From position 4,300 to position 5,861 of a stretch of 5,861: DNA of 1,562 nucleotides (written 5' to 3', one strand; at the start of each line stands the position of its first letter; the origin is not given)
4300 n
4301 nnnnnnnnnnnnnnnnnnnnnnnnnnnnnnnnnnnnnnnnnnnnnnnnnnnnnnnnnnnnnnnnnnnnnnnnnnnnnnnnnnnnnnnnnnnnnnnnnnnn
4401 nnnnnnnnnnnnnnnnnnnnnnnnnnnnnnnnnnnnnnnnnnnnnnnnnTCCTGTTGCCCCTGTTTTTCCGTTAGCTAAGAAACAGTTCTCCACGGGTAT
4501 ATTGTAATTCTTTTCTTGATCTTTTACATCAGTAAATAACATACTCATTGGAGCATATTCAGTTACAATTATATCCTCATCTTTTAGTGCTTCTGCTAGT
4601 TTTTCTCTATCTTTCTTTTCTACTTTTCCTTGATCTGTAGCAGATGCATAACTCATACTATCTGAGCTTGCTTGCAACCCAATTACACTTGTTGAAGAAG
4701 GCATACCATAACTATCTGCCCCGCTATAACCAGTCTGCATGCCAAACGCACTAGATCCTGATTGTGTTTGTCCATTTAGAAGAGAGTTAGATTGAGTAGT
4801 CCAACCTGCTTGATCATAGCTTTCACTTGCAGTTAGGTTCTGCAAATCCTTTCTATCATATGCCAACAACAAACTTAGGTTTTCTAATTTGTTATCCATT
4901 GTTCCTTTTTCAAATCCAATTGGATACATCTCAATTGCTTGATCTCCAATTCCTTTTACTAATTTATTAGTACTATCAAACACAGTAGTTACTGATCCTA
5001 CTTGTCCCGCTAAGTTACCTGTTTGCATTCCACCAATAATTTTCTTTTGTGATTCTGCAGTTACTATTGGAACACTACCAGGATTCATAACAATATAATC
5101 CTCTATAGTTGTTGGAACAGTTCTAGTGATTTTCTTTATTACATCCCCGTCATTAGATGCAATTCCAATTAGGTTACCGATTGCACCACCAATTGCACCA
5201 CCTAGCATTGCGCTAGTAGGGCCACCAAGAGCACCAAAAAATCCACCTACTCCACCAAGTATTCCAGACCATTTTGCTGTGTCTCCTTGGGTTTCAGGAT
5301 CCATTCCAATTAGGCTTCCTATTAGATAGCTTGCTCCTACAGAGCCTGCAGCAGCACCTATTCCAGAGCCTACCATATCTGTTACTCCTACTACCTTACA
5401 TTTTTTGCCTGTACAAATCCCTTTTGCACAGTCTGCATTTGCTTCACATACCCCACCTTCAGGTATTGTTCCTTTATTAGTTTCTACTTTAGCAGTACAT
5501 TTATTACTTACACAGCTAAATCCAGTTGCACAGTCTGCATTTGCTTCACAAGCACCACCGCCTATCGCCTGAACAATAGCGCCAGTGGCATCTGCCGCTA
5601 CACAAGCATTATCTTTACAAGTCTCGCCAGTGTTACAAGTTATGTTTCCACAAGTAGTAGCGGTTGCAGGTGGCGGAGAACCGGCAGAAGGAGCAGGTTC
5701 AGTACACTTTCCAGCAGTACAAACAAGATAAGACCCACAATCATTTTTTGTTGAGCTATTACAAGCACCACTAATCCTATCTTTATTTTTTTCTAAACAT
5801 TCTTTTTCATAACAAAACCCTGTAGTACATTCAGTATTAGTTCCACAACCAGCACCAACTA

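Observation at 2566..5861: Giant protein with an unusual domain order: Cys-rich repeats, glycine-zipper membrane segment, then about 860 aa of unknown beta-rich domain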

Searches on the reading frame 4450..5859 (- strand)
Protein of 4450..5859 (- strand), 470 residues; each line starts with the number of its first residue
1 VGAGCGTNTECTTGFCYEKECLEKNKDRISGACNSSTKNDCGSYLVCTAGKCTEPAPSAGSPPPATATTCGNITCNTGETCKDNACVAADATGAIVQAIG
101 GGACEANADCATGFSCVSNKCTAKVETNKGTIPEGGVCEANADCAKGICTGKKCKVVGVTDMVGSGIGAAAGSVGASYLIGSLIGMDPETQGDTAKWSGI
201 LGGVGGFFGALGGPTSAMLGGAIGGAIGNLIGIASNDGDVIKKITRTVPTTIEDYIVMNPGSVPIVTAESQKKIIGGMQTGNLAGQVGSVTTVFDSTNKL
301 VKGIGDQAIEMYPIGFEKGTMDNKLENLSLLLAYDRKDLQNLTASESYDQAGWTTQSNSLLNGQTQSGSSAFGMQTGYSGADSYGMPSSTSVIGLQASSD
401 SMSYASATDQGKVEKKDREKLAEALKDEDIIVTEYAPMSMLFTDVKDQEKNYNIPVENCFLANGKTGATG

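Call 80: predict_structure(alignment_id=A5)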
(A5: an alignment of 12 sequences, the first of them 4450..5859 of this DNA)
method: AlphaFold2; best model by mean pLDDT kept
length: 470 residues; sequences in the alignment: 12
mean_pLDDT: 39.8   pTM: 0.26
mean pLDDT of the five models: 39.8, 35.0, 34.4, 32.7, 32.5
residues with pLDDT >= 90: 0; 70-90: 28; 50-70: 42; < 50: 400
segments of 3 or more residues with pLDDT < 50: 1-170, 239-414, 424-470
pLDDT, mean of each block of 10 residues (from residue 1): 37 35 39 35 34 39 36 31 36 40 36 34 30 33 37 38 43 54 54 70 75 72 71 60 33 28 24 29 31 36 37 34 36 35 38 34 30 30 34 38 45 50 44 33 37 36 34
secondary structure, 60 per line:
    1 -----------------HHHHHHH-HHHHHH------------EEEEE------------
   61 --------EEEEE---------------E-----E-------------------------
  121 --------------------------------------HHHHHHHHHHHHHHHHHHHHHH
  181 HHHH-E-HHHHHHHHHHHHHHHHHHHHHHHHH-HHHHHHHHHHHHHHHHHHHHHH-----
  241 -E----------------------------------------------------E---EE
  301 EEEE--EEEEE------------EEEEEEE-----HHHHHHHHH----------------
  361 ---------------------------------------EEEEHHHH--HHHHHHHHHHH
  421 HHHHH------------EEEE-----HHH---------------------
elements in order: H18-24 H26-31 E44-48 E69-73 H159-184 H188-212 H214-235 E299-304 E307-311 E324-330 H336-344 E400-403 H404-407 H410-425 E438-441

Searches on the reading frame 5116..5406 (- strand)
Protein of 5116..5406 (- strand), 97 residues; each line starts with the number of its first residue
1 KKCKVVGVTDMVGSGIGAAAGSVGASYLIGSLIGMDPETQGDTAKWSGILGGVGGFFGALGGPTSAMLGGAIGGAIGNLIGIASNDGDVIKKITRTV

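Call 90: search_protein_families(library=pfam, proteins=[window:5116-5406:-], max_evalue=10)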
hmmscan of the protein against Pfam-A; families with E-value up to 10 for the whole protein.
seq(97 aa): 1 family
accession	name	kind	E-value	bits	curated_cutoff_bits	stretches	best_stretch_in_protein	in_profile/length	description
PF13488.11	Gly-zipper_Omp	-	8.8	6.8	25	1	52-81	8-39/46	Glycine zipper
